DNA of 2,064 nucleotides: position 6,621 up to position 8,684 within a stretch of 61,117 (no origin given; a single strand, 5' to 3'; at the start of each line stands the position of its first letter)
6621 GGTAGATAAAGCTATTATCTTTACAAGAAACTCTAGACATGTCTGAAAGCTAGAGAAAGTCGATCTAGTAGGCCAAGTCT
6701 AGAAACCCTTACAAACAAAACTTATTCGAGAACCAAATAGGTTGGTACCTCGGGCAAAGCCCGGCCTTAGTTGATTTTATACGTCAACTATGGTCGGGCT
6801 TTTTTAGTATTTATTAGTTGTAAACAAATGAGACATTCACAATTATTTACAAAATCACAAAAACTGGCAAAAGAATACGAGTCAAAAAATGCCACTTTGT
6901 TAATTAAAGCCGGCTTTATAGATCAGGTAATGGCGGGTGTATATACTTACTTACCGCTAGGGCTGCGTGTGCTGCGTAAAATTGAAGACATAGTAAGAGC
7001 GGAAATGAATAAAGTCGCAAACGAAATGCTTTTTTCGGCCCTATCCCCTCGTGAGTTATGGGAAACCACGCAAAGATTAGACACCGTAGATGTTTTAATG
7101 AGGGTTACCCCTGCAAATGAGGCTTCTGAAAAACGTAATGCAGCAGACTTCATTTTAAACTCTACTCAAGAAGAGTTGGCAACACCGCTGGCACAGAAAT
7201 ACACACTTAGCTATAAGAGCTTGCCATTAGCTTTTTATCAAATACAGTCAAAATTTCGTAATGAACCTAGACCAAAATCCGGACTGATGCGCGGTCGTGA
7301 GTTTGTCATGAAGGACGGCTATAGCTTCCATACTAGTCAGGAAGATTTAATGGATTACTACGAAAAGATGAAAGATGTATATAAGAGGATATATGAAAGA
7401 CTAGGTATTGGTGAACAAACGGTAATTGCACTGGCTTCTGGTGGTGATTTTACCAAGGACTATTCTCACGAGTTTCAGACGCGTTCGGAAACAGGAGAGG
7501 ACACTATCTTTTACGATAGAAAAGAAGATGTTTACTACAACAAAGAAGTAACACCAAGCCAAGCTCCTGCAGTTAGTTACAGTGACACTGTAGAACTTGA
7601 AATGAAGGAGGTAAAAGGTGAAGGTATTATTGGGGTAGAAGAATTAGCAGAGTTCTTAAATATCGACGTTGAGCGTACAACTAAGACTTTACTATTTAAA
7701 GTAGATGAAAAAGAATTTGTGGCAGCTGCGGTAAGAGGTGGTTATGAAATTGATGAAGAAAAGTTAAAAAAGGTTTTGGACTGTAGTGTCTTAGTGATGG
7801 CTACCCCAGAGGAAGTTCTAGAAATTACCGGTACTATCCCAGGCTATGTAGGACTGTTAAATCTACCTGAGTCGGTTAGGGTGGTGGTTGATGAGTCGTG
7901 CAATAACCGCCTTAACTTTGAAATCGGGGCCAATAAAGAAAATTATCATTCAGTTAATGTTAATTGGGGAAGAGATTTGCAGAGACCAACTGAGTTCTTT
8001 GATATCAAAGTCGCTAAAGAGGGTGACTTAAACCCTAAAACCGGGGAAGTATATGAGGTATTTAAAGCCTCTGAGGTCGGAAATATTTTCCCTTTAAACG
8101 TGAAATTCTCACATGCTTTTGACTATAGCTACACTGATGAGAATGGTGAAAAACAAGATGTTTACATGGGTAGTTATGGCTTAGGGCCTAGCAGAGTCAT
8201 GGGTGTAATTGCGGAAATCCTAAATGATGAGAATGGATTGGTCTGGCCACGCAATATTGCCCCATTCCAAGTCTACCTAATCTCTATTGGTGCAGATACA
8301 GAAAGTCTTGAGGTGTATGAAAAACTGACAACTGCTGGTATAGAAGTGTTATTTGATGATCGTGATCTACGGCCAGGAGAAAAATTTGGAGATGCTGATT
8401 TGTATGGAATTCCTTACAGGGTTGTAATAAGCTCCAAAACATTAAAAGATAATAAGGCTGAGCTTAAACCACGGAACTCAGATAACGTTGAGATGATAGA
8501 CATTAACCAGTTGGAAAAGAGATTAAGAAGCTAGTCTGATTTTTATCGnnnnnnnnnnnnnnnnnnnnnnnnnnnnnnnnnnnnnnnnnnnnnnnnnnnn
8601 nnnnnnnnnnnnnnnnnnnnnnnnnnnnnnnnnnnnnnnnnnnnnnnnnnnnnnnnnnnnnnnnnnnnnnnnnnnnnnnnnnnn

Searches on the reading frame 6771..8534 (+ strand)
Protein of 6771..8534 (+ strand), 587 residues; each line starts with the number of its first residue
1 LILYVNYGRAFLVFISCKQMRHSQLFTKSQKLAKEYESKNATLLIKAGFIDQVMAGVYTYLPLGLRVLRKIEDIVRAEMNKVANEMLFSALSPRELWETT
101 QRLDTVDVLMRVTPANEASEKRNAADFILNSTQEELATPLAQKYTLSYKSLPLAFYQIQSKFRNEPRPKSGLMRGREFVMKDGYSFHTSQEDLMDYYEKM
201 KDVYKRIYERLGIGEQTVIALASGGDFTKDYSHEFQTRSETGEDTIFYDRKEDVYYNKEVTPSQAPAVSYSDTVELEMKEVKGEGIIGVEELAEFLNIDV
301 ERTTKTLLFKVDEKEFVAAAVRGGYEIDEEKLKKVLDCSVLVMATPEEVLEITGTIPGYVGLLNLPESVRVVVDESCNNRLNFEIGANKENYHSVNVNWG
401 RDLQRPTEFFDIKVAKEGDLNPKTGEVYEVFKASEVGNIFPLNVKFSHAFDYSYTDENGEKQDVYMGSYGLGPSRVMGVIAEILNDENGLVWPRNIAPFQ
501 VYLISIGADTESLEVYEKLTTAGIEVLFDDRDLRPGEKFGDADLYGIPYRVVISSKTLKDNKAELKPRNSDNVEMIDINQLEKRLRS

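Call 46: search_protein_families(library=pfam, proteins=[window:6771-8534:+], max_evalue=0.001)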
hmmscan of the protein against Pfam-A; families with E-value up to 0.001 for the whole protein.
window:6771-8534:+ (587 aa): 3 families
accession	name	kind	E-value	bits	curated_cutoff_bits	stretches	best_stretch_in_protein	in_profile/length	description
PF00587.30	tRNA-synt_2b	-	1.2e-30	107.4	29.3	1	120-482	4-177/179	tRNA synthetase class II core domain (G, H, P, S and T)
PF04073.20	tRNA_edit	-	1.7e-26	93.2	25.5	1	288-401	6-121/123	Aminoacyl-tRNA editing domain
PF03129.25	HGTP_anticodon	-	2.4e-17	63.3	21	1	500-586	1-92/94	Anticodon binding domain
